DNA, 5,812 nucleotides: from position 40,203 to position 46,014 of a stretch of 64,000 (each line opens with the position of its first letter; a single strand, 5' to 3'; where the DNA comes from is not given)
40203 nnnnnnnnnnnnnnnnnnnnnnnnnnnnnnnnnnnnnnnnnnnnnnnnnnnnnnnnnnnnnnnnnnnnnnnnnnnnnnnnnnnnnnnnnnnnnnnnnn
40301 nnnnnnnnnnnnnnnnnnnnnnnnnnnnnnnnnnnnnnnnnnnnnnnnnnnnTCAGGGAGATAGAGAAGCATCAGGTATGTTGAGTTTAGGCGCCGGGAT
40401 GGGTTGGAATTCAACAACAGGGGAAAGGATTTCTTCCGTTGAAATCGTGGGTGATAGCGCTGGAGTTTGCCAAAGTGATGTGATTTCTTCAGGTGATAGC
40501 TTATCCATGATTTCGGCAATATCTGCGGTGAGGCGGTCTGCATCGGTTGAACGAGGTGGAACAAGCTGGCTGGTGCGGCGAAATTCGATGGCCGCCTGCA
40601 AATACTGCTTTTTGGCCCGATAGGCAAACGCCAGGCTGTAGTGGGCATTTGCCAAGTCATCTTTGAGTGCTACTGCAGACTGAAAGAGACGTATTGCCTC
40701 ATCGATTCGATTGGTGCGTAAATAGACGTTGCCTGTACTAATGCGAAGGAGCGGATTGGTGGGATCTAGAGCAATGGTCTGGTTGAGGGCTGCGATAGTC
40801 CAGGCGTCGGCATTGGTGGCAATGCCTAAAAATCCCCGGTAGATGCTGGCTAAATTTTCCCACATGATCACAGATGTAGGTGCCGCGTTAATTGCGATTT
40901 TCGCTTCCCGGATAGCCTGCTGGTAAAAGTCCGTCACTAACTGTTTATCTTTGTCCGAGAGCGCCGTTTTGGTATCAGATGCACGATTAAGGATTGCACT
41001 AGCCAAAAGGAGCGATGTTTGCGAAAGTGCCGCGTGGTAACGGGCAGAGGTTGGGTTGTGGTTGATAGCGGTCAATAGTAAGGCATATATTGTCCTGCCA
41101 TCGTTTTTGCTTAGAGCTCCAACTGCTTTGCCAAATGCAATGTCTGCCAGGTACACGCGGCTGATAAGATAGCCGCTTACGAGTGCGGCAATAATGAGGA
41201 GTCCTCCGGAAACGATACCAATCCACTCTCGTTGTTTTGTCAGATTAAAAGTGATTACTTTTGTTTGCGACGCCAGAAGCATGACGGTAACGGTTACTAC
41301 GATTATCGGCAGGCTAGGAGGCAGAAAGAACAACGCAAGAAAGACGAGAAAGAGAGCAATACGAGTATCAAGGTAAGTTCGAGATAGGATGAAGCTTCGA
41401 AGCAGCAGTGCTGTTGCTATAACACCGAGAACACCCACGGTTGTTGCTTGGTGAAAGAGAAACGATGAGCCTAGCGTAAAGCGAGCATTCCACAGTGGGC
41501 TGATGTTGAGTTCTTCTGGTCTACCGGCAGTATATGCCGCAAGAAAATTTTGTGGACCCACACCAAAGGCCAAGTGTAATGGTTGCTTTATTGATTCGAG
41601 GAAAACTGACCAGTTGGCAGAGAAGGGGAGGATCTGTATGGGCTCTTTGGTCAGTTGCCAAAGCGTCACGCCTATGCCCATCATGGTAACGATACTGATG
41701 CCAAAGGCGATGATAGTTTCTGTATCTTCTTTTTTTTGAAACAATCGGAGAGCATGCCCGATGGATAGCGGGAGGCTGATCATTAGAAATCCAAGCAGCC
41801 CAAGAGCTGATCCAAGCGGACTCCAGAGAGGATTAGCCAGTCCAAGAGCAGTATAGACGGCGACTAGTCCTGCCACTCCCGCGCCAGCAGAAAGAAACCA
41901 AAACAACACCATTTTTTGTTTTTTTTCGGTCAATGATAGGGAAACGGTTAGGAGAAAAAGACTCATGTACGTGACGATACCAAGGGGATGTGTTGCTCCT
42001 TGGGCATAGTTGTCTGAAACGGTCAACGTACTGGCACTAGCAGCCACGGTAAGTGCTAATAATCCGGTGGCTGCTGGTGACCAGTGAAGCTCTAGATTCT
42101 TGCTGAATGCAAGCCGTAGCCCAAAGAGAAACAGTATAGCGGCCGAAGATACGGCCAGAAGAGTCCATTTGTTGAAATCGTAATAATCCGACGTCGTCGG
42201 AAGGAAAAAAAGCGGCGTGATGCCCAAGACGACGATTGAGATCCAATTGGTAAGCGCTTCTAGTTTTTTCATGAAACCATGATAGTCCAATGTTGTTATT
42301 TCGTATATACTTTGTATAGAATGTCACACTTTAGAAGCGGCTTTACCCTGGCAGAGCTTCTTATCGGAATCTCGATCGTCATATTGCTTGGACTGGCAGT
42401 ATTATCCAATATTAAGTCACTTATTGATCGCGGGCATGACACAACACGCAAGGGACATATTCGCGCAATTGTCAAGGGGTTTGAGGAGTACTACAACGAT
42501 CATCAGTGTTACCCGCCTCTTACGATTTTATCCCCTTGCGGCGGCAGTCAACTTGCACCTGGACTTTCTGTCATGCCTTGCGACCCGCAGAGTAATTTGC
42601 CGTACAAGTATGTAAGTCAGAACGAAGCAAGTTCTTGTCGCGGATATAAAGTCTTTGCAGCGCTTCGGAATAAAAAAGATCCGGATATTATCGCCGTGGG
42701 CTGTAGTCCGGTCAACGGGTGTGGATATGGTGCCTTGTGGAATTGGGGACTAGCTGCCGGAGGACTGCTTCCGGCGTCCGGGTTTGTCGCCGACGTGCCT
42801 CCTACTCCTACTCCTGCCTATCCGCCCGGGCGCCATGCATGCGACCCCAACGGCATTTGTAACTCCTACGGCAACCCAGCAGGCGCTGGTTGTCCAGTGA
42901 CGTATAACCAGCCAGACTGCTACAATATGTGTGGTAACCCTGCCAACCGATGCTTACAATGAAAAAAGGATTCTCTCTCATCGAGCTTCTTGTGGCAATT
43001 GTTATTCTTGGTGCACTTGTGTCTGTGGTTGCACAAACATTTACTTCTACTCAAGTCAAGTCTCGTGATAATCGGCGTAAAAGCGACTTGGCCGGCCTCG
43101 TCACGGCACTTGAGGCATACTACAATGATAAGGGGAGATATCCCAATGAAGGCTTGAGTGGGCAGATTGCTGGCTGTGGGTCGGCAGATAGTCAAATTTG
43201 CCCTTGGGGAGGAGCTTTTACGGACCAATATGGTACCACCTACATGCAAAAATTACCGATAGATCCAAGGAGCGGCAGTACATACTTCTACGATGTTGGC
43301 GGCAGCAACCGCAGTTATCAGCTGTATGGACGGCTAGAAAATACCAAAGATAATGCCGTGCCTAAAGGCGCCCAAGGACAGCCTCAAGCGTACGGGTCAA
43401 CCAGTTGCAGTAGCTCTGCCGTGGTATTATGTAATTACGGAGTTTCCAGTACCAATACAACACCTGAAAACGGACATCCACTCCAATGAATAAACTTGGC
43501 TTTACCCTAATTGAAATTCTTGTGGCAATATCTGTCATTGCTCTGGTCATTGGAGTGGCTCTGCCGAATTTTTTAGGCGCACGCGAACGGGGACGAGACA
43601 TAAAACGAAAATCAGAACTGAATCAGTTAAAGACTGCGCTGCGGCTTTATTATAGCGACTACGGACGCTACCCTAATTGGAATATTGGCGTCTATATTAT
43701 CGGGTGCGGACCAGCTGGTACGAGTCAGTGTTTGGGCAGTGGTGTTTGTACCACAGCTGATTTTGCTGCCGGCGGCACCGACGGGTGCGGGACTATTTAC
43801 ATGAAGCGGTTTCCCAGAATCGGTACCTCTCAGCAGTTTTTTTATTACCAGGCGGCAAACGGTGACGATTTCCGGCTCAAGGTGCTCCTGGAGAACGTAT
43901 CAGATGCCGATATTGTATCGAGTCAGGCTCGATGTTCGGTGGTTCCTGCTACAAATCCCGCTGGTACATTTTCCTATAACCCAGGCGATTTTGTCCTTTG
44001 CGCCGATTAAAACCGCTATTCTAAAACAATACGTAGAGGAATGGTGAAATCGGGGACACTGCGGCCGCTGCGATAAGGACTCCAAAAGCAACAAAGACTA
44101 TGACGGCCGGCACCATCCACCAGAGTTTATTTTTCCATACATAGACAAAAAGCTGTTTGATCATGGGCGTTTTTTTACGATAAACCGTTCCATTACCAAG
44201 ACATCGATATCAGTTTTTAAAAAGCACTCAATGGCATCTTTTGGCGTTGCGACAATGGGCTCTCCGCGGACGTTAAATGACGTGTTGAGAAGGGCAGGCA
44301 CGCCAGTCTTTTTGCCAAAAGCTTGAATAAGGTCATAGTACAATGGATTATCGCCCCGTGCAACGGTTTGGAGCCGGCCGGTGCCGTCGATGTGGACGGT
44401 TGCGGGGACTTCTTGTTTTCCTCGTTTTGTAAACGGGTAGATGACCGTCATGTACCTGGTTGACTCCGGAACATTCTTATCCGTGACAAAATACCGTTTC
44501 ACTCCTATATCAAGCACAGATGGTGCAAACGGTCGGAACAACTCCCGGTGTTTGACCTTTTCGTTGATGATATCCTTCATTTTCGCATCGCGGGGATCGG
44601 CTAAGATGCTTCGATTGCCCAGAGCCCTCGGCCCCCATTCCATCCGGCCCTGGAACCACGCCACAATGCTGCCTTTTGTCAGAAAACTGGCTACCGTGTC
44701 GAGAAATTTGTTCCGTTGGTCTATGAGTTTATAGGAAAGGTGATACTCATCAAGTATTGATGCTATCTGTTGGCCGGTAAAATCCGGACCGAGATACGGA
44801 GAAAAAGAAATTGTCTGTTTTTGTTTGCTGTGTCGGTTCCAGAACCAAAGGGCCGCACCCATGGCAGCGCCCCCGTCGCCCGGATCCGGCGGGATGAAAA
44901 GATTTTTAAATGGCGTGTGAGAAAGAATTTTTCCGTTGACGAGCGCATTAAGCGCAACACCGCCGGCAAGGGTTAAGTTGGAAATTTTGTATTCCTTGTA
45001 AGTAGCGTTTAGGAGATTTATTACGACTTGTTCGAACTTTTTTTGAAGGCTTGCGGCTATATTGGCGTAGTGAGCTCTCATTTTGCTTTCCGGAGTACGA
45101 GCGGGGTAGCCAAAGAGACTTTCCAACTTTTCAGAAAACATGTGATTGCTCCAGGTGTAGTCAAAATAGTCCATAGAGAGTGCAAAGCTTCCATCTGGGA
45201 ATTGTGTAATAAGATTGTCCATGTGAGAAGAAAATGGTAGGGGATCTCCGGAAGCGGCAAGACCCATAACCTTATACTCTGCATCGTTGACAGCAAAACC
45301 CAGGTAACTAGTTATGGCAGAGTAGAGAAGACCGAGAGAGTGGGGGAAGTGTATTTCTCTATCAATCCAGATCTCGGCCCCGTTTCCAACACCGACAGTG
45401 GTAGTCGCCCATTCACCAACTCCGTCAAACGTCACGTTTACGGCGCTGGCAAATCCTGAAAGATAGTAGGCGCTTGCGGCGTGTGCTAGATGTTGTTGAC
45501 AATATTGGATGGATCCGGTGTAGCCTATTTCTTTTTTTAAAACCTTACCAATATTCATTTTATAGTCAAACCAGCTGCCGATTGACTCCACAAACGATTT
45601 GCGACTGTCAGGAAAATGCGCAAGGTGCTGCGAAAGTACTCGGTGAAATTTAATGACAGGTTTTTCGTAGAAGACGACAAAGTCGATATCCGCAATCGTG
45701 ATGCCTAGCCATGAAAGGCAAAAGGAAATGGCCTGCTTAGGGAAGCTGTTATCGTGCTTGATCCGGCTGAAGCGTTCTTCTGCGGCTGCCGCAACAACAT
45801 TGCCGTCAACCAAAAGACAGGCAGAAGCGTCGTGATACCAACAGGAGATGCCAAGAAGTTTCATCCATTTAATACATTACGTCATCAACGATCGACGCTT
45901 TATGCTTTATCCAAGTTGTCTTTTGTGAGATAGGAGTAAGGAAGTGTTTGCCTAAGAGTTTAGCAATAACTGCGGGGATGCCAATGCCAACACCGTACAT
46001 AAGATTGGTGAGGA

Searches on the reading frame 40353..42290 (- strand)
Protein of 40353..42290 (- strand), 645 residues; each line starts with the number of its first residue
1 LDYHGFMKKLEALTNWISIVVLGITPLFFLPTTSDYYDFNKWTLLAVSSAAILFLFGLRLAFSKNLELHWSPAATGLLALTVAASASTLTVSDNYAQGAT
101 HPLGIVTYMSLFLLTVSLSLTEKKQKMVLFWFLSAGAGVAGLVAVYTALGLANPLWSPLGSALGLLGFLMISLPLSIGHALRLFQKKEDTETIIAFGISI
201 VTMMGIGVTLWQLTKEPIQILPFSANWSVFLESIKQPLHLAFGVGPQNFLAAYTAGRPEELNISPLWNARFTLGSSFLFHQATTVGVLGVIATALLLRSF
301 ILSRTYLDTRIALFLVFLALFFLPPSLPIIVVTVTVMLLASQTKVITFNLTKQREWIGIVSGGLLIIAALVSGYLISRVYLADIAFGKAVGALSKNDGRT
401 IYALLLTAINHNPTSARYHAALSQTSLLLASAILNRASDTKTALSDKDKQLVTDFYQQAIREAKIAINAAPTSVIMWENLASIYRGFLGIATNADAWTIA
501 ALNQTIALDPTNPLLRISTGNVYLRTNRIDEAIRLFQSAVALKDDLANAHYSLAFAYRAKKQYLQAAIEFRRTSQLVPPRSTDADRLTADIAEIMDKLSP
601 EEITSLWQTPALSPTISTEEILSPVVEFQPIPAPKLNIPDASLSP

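Call 15: search_protein_families(library=pfam, proteins=[window:40353-42290:-], max_evalue=0.01)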
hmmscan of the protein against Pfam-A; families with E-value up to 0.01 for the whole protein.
window:40353-42290:- (645 aa): 10 families
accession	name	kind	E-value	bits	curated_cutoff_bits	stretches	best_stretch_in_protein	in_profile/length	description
PF13431.12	TPR_17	-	2.3e-08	34.1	24.4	0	502-533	2-33/34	Tetratricopeptide repeat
PF13414.12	TPR_11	-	2.3e-08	34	26.8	1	520-557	1-38/42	TPR repeat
PF07719.23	TPR_2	-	3.1e-07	30.4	27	0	520-543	8-31/34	Tetratricopeptide repeat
PF13432.12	TPR_16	-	3.8e-05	24.5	32.7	1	520-572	4-56/65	Tetratricopeptide repeat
PF00515.34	TPR_1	-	3.8e-05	23.8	27.8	0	520-543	8-31/34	Tetratricopeptide repeat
PF14559.12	TPR_19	-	4.2e-05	24.2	25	1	499-550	11-62/68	Tetratricopeptide repeat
PF13428.12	TPR_14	-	0.00034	21.5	23.5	0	518-554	6-42/44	Tetratricopeptide repeat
PF13424.12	TPR_12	-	0.0005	20.7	30.1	0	476-543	5-75/77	Tetratricopeptide repeat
PF13176.12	TPR_7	-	0.0039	17.6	27.9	0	520-547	6-33/36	Tetratricopeptide repeat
PF23914.1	TPR_CcmH_CycH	-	0.0045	17.3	42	1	486-582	57-156/158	Cytochrome c-type biogenesis protein H TPR domain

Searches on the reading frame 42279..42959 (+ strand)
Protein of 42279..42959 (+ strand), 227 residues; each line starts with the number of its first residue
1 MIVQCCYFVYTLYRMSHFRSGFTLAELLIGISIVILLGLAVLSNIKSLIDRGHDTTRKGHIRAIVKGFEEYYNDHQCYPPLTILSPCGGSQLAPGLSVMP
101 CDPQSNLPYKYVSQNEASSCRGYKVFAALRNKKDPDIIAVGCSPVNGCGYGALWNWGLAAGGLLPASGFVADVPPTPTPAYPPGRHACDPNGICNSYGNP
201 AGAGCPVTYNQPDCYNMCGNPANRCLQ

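Call 15: search_protein_families(library=pfam, proteins=[window:42279-42959:+], max_evalue=0.01)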
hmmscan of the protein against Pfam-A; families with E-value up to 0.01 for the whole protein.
window:42279-42959:+ (227 aa): 1 family
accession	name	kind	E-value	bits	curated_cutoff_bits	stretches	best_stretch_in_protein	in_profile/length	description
PF07963.17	N_methyl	-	0.0034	17.4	21.2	1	19-42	4-27/27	Prokaryotic N-terminal methylation motif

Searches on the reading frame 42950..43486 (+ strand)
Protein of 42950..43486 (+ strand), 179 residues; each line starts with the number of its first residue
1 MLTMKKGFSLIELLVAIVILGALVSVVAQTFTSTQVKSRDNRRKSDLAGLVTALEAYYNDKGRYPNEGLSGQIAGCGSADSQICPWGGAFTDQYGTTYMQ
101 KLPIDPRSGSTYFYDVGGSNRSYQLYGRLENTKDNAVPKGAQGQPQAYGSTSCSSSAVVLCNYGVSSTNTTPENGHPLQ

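Call 15: search_protein_families(library=pfam, proteins=[window:42950-43486:+], max_evalue=0.01)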
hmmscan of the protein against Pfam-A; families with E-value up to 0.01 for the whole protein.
window:42950-43486:+ (179 aa): 2 families
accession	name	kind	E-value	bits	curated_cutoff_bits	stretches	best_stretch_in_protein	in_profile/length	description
PF07963.17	N_methyl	-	1e-06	28.5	21.2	1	5-27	4-26/27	Prokaryotic N-terminal methylation motif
PF08334.16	T2SSG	-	2.1e-05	25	21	1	33-127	4-89/108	Type II secretion system (T2SS), protein G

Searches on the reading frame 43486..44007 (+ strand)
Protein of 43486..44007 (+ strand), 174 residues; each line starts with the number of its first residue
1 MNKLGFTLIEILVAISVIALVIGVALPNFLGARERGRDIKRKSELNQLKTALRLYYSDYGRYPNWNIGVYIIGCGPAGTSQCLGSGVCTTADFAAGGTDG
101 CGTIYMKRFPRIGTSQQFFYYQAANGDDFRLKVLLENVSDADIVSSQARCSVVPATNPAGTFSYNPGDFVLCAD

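Call 15: search_protein_families(library=pfam, proteins=[window:43486-44007:+], max_evalue=0.01)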
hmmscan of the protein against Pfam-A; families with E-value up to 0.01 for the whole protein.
window:43486-44007:+ (174 aa): 2 families
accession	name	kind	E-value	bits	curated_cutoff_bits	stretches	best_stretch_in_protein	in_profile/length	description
PF07963.17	N_methyl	-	5.2e-06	26.3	21.2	1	2-26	3-27/27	Prokaryotic N-terminal methylation motif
PF08334.16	T2SSG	-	0.0058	17.1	21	1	30-70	3-43/108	Type II secretion system (T2SS), protein G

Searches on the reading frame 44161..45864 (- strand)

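Call 15: search_protein_families(library=pfam, proteins=[window:44161-45864:-], max_evalue=0.01)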
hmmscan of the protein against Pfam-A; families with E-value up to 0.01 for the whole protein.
window:44161-45864:- (567 aa): 5 families
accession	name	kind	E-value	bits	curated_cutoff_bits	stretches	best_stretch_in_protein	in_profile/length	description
PF02543.21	Carbam_trans_N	-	6.3e-79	266.3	24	1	2-339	1-346/346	Carbamoyltransferase N-terminus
PF16861.10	Carbam_trans_C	-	1.6e-70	236.5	27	1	392-565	1-170/170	Carbamoyltransferase C-terminus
PF00814.31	TsaD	-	0.00012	22.3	24.8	1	254-326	190-251/264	tRNA N6-adenosine threonylcarbamoyltransferase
PF01300.24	Sua5_yciO_yrdC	-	0.0014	18.6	25.1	1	482-560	84-154/178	Telomere recombination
PF22521.2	HypF_C_2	-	0.0047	17.2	27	1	263-336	163-240/241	Carbamoyltransferase, Kae1-like Domain, second subdomain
